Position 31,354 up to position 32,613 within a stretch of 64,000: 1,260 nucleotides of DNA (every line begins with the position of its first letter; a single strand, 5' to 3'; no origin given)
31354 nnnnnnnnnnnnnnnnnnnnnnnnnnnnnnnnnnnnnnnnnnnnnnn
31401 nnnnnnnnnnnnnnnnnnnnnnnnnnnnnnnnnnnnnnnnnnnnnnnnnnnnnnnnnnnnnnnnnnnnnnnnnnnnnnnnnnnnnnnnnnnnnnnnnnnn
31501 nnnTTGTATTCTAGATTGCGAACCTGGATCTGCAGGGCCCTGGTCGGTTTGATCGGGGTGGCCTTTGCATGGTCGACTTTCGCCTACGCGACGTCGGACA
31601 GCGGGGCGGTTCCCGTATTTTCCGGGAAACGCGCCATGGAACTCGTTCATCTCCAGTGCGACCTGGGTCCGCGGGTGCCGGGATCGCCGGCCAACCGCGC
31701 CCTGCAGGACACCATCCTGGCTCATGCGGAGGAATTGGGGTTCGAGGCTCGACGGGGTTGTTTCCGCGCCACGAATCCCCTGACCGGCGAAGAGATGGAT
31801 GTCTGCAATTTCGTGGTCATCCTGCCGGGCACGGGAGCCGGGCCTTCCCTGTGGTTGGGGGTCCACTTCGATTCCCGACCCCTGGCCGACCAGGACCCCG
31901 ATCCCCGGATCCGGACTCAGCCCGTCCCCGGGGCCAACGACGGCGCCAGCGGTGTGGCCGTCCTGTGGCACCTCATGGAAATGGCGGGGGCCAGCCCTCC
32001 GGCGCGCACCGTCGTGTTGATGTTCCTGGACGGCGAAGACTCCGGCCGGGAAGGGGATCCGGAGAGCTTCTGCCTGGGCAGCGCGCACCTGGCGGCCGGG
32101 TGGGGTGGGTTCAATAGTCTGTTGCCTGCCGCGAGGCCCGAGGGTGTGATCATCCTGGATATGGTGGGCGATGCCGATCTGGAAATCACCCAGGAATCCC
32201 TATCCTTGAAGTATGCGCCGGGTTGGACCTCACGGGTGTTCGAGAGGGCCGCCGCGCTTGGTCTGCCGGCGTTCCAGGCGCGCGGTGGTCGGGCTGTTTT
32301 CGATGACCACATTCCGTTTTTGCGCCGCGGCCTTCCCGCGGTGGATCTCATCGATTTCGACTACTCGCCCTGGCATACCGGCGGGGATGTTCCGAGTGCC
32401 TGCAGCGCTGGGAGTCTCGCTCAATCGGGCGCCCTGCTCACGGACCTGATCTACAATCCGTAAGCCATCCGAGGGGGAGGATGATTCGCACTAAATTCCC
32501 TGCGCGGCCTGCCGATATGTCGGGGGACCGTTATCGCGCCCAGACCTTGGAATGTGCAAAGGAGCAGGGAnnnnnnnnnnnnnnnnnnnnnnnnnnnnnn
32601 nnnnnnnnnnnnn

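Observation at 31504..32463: Glutaminyl-cyclase-like M28 protein overlapping the 3' end of sprA, with the N-D (mono-zinc) active-site variant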

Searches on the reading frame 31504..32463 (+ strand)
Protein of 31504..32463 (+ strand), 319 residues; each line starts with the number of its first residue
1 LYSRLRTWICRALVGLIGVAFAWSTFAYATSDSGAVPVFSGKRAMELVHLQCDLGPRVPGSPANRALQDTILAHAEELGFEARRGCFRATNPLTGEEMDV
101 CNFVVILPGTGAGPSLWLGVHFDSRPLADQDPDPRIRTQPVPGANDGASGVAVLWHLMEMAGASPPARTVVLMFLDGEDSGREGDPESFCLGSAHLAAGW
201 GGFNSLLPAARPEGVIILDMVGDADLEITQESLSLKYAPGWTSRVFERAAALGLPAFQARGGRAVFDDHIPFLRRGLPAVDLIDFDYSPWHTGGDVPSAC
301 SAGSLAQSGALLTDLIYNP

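Call 5: search_protein_families(library=pfam, proteins=[window:31504-32463:+], max_evalue=0.01)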
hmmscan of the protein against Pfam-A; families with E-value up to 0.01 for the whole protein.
window:31504-32463:+ (319 aa): 2 families
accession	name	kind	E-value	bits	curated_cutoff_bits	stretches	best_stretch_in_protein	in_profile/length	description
PF04389.22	Peptidase_M28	-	1.8e-22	80.5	21.3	1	102-313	1-190/193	Peptidase family M28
PF25181.1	Phage_Bbp19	-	0.0087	16.3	25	0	147-177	7-40/61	Bbp19-like phage protein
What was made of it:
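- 31504..32463 (+): Type II (PgQC-like) glutaminyl cyclase gene, 319 aa. Pfam M28 at 1.8e-22 (call 5).
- On Type II (animal/bacteroidal-type) glutaminyl cyclase, M28 fold: Pfam PF04389 at 1.8e-22 (call 5).
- It matches Pfam Peptidase_M28 (call 5).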

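Call 6: search_protein_families(library=ncbifam, proteins=[window:31504-32463:+], max_evalue=0.01)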
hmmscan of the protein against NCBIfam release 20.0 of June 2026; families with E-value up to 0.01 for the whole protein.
window:31504-32463:+ (319 aa): 0 families
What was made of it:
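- Tried and rejected: It returned nothing (call 6).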

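Call 7: search_solved_structures(query=window:31504-32463:+, max_evalue=0.01, show_alignments=4)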
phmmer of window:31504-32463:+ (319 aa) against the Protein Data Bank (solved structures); distinct sequences matched with E-value up to 0.01: 42.
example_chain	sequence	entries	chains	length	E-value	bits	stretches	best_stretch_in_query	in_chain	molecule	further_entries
6qql_A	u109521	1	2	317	1.2e-35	126.6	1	36-295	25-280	Glutamine cyclotransferase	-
7cje_A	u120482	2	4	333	1.4e-35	126.4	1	36-295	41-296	Glutamine cyclotransferase-related protein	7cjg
7d1b_A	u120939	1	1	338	3e-32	115.4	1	42-312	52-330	Leucine aminopeptidase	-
6qro_A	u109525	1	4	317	9.4e-29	103.9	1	35-318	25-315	Glutamine cyclotransferase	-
3tc8_A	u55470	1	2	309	2.3e-28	102.6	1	34-318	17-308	Leucine aminopeptidase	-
3gux_A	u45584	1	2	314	6.1e-27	98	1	36-318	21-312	putative Zn-dependent exopeptidase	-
7d18_A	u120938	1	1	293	1.4e-21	80.4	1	39-290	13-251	Peptidase M28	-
4fuu_A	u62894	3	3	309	2.1e-21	79.8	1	36-318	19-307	Leucine aminopeptidase | Glutamine cyclotransferase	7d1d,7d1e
8xfv_X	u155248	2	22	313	5e-12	49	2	50-198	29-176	Glutaminyl-peptide cyclotransferase-like protein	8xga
3pb4_X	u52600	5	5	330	6.9e-12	48.5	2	50-198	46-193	Glutaminyl-peptide cyclotransferase-like protein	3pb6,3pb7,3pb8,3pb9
4fbe_A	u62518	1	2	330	1.5e-11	47.4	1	54-300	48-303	CG5976, isoform B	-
4fai_A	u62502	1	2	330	2.9e-11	46.4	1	54-300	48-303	CG5976, isoform B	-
7coz_A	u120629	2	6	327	1e-08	38.1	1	262-296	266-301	Glutaminyl-peptide cyclotransferase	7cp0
4yu9_A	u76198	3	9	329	1e-08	38.1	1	262-296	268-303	Glutaminyl-peptide cyclotransferase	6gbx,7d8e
3si2_A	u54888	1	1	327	1.2e-08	37.9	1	57-300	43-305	Glutaminyl-peptide cyclotransferase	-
6hc6_A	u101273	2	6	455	0.0041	19.6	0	141-318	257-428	Aminopeptidase YwaD | Aminopeptidase Y (Arg Lys Leu preference)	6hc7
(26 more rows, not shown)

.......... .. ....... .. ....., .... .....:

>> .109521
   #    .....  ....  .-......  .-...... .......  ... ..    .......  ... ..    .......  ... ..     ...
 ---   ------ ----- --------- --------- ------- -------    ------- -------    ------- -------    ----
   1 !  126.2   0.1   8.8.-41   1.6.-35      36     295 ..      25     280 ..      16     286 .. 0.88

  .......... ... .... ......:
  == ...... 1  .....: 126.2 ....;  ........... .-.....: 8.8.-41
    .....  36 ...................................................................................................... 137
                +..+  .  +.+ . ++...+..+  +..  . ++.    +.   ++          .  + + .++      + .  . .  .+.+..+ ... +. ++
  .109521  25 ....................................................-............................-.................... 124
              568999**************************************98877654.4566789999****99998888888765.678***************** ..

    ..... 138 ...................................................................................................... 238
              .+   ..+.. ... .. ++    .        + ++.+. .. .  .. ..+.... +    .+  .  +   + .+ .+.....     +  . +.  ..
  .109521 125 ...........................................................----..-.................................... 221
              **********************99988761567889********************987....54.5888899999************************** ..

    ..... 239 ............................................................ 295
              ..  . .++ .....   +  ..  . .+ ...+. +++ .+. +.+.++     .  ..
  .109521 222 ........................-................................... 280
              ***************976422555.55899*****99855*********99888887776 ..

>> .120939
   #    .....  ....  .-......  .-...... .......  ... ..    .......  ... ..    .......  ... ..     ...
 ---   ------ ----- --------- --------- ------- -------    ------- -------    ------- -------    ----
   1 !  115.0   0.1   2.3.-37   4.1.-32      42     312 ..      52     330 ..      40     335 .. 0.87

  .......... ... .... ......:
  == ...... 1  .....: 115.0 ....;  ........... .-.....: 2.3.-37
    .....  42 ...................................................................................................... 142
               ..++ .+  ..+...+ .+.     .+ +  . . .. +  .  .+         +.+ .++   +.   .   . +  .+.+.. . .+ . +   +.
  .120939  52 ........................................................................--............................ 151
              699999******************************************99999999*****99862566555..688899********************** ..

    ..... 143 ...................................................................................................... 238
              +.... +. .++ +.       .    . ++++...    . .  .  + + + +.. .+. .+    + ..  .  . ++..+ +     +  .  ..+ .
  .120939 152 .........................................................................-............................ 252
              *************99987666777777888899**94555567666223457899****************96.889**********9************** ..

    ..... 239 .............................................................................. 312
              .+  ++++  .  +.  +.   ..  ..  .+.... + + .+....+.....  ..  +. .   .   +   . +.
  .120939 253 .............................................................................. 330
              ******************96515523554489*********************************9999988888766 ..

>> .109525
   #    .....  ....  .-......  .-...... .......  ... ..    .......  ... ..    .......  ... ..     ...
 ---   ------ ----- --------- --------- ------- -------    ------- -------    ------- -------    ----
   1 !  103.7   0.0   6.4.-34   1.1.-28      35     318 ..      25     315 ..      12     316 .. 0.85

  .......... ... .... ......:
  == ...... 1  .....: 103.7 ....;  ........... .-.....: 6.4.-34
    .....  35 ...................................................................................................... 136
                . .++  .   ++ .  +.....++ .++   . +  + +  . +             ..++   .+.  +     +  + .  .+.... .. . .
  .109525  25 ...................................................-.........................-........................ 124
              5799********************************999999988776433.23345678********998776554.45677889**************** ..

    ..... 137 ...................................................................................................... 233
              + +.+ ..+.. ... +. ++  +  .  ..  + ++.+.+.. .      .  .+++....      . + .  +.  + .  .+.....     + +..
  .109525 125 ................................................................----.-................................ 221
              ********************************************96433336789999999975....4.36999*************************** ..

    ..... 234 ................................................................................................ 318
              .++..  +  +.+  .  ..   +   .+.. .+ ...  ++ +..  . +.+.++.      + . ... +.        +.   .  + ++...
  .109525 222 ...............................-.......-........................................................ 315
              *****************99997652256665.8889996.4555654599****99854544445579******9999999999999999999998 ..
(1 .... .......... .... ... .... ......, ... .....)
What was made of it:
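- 31504..32463 (+): Best solved-structure matches are PgQC, FrQC and TfQC at 1e-35 to 1e-28 (call 7).
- On Type II (animal/bacteroidal-type) glutaminyl cyclase, M28 fold: PDB hits to PgQC, FrQC and TfQC at 1e-35 to 1e-28 (call 7).
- On Co-catalytic di-zinc M28 aminopeptidase (AAP/SGAP type): The best aminopeptidase (YwaD, 6hc6) scores 4e-3, against 1e-35 for QCs (call 7).
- Checked: Pfam Peptidase_M28 scores 1.8e-22 (call 5) and PgQC scores 1.2e-35 (call 7).
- The nearest solved aminopeptidase scores 4e-3, against 1e-35 for QCs (call 7).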

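Call 12: find_homologous_proteins(query=window:31504-32463:+)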
Query window:31504-32463:+ (319 aa): 3653 proteins with E <= 0.001 among 8000 candidates; the best 120 are listed.
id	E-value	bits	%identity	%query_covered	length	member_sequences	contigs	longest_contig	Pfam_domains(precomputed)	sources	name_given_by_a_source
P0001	1.4e-211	720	100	99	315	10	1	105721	PF04389.23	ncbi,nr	ncbi:hypothetical protein CO151_03530 [bacterium CG_4_9_14_3_um_filter_65_15]|nr:MAG: hypothetical p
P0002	3.4e-166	571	90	88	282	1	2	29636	PF04389.23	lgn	-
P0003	1.3e-125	437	68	88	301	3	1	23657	PF04389.23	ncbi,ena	-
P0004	2.0e-125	437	64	96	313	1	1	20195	PF04389.23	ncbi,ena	-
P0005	8.0e-125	435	67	91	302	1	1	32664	PF04389.23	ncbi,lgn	-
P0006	3.2e-121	423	61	96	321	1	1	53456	PF04389.23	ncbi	-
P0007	9.9e-119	415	61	91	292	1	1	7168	PF04389.23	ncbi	-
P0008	1.6e-106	374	63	88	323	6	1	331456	PF04389.23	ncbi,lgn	ncbi:MAG: M28 family peptidase [bacterium]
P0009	1.3e-105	371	58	94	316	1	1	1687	PF04389.23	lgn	-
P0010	9.5e-105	369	60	89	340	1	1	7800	PF04389.23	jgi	jgi:glutaminyl-peptide cyclotransferase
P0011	1.7e-103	365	60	90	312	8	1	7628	PF04389.23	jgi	jgi:glutaminyl-peptide cyclotransferase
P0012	2.3e-103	364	60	92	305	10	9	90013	PF04389.23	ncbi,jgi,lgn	jgi:glutaminyl-peptide cyclotransferase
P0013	1.8e-102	361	56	100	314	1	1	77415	PF04389.23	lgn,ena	-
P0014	1.8e-102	361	59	89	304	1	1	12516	PF04389.23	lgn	-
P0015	4.8e-102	360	58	91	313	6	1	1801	PF04389.23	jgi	-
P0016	3.9e-101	357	53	100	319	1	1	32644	PF04389.23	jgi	-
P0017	6.5e-101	356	53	99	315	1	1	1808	PF04389.23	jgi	jgi:glutaminyl-peptide cyclotransferase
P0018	1.4e-100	355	57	89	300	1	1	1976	PF04389.23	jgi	jgi:hypothetical protein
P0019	3.8e-100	353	58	89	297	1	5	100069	PF04389.23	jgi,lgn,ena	-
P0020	5.9e-100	353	58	89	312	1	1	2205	PF04389.23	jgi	jgi:glutaminyl-peptide cyclotransferase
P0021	1.3e-99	352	53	93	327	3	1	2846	PF04389.23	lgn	-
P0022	2.6e-99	351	57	88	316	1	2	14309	PF04389.23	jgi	-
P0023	3.5e-99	350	53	100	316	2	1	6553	PF04389.23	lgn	-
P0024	7.2e-99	349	59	89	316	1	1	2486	PF04389.23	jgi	-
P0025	7.9e-99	349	55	95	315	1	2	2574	PF04389.23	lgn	-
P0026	9.6e-99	349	56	87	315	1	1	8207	PF04389.23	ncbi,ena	-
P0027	1.1e-98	349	57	88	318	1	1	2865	PF04389.23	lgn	-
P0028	1.3e-98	348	54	95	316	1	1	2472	PF04389.23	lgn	-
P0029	3.0e-98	347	54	95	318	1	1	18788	PF04389.23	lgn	-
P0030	3.0e-98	347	51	100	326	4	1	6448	PF04389.23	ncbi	-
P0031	3.7e-98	347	52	99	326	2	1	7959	PF04389.23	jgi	-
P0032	3.9e-98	347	52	99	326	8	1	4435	PF04389.23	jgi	-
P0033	4.3e-98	347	52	100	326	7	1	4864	PF04389.23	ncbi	-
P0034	6.0e-98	346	53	100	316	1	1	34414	PF04389.23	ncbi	-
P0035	1.6e-97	345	52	100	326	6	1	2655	PF04389.23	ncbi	-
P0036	1.7e-97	345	52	100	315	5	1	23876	PF04389.23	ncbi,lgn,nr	ncbi:MAG: M28 family peptidase [Candidatus Krumholzibacteria bacterium]|nr:M28 family peptidase [Can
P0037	2.3e-97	344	54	91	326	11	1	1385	PF04389.23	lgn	-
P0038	2.8e-97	344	58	88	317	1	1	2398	PF04389.23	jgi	jgi:hypothetical protein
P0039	3.2e-97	344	57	88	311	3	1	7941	PF04389.23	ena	-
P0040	3.2e-97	344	53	96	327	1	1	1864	PF04389.23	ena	-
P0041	4.4e-97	343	50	99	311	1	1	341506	PF04389.23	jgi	jgi:Peptidase family M28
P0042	4.9e-97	343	56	89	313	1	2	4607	PF04389.23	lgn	-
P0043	1.2e-96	342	57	89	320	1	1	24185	PF04389.23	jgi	jgi:glutaminyl-peptide cyclotransferase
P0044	1.5e-96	342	52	98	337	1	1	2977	PF04389.23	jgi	-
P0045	1.6e-96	342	55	100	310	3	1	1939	PF04389.23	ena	-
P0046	1.7e-96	341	55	88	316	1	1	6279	PF04389.23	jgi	-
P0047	1.7e-96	341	55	89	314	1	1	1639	PF04389.23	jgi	jgi:hypothetical protein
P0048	1.9e-96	341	53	100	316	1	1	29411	PF04389.23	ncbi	-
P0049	2.3e-96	341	54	89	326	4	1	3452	PF04389.23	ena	-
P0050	2.8e-96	341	58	89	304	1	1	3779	PF04389.23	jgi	jgi:hypothetical protein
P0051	3.6e-96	340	54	96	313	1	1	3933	PF04389.23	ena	-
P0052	4.0e-96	340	55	89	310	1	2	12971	PF04389.23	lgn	-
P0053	5.2e-96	340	57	88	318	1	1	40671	PF04389.23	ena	-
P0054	8.3e-96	339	54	88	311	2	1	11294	PF04389.23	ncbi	-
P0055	9.3e-96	339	55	89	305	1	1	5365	PF04389.23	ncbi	-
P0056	9.7e-96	339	56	89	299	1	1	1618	PF04389.23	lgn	-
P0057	1.1e-95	339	53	90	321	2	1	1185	PF04389.23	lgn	-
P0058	1.4e-95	338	55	95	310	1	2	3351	PF04389.23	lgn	-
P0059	1.7e-95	338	52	98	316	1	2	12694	PF04389.23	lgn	-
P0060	2.3e-95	338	57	88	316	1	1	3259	PF04389.23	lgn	-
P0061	2.5e-95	338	54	90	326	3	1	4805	PF04389.23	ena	-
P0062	2.5e-95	338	52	95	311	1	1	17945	PF04389.23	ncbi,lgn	-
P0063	3.1e-95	337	56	88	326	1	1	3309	PF04389.23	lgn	-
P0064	3.7e-95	337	52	99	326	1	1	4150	PF04389.23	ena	-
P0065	5.2e-95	337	52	99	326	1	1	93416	PF04389.23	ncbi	ncbi:MAG: M28 family peptidase [Candidatus Krumholzibacteriota bacterium]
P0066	8.0e-95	336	55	91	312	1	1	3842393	PF04389.23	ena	-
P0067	1.4e-94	335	54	90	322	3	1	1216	PF04389.23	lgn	-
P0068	1.7e-94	335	54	90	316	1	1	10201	PF04389.23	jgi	jgi:hypothetical protein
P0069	1.7e-94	335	51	98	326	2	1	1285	PF04389.23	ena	-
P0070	1.9e-94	335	57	88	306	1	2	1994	PF04389.23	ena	-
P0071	2.1e-94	335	52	94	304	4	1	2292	PF04389.23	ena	-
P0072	2.2e-94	335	54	89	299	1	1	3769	PF04389.23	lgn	-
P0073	2.4e-94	334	56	88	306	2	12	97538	PF04389.23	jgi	-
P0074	2.8e-94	334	54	89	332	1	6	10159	PF04389.23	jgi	jgi:glutaminyl-peptide cyclotransferase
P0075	3.1e-94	334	56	88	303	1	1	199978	PF04389.23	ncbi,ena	-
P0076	4.0e-94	334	54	88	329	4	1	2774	PF04389.23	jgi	jgi:glutaminyl-peptide cyclotransferase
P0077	4.8e-94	333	50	100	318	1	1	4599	PF04389.23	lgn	-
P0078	4.8e-94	333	55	88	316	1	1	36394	PF04389.23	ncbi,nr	ncbi:M28 family peptidase [bacterium]|nr:M28 family peptidase [bacterium]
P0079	5.6e-94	333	54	89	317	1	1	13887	PF04389.23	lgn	-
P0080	5.7e-94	333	53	89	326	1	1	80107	PF04389.23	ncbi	-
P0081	8.8e-94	333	50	98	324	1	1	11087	PF04389.23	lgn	-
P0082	9.9e-94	332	56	88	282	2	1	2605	PF04389.23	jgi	-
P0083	1.3e-93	332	57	88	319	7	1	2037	PF04389.23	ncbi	-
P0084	1.6e-93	332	53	97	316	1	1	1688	PF04389.23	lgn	-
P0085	1.9e-93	331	54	91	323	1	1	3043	PF04389.23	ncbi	ncbi:MAG: M28 family peptidase [Candidatus Krumholzibacteriia bacterium]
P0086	2.3e-93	331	53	91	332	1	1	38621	PF04389.23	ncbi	-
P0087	2.9e-93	331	54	89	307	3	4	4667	PF04389.23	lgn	-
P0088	3.2e-93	331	55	90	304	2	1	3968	PF04389.23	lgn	-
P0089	3.4e-93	331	54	96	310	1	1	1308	PF04389.23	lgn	-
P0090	4.1e-93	330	55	89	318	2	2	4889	PF04389.23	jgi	jgi:hypothetical protein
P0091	5.1e-93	330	52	88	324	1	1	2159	PF04389.23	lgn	-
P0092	5.3e-93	330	53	89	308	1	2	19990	PF04389.23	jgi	-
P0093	9.5e-93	329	51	97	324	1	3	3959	PF04389.23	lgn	-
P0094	1.1e-92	329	53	97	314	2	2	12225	PF04389.23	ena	-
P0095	1.1e-92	329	55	88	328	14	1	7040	PF04389.23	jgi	-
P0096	1.3e-92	329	56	89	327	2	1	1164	PF04389.23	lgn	-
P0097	1.6e-92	328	55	88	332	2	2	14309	PF04389.23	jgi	-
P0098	1.8e-92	328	54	86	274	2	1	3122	PF04389.23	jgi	-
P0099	3.0e-92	328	52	88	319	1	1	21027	PF04389.23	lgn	-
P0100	3.6e-92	327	50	95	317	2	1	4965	PF04389.23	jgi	-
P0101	3.7e-92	327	56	90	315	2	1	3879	PF04389.23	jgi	jgi:glutaminyl-peptide cyclotransferase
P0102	4.9e-92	327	56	88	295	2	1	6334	PF04389.23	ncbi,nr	ncbi:MAG TPA: M28 family peptidase [Candidatus Krumholzibacteria bacterium]|nr:M28 family peptidase 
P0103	5.2e-92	327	51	99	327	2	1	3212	PF04389.23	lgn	-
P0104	5.6e-92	327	57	84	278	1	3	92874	PF04389.23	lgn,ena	-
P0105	6.1e-92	327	53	89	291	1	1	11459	PF04389.23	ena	-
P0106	1.0e-91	326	56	88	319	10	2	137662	PF04389.23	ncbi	-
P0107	1.4e-91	325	55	86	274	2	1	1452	PF04389.23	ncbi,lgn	-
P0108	1.6e-91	325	55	89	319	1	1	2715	PF04389.23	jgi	jgi:hypothetical protein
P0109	2.6e-91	324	56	88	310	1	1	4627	PF04389.23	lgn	-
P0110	3.1e-91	324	55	88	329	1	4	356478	PF04389.23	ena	-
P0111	3.8e-91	324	53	86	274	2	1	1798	PF04389.23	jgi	jgi:glutaminyl-peptide cyclotransferase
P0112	3.9e-91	324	54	89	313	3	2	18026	PF04389.23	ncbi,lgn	-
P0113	4.3e-91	324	55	88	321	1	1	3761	PF04389.23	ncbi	-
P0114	4.3e-91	324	51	96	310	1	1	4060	PF04389.23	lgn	-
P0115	6.2e-91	323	54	88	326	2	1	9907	PF04389.23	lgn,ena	-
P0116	1.6e-90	322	53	91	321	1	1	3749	PF04389.23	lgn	-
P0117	1.7e-90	322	54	88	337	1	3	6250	PF04389.23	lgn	-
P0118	2.2e-90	321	53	97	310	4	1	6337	PF04389.23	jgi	jgi:hypothetical protein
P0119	2.8e-90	321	55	88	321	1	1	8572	PF04389.23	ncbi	-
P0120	3.0e-90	321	54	88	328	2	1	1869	PF04389.23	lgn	-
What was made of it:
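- Public annotations call relatives 'M28 family peptidase' (call 12).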
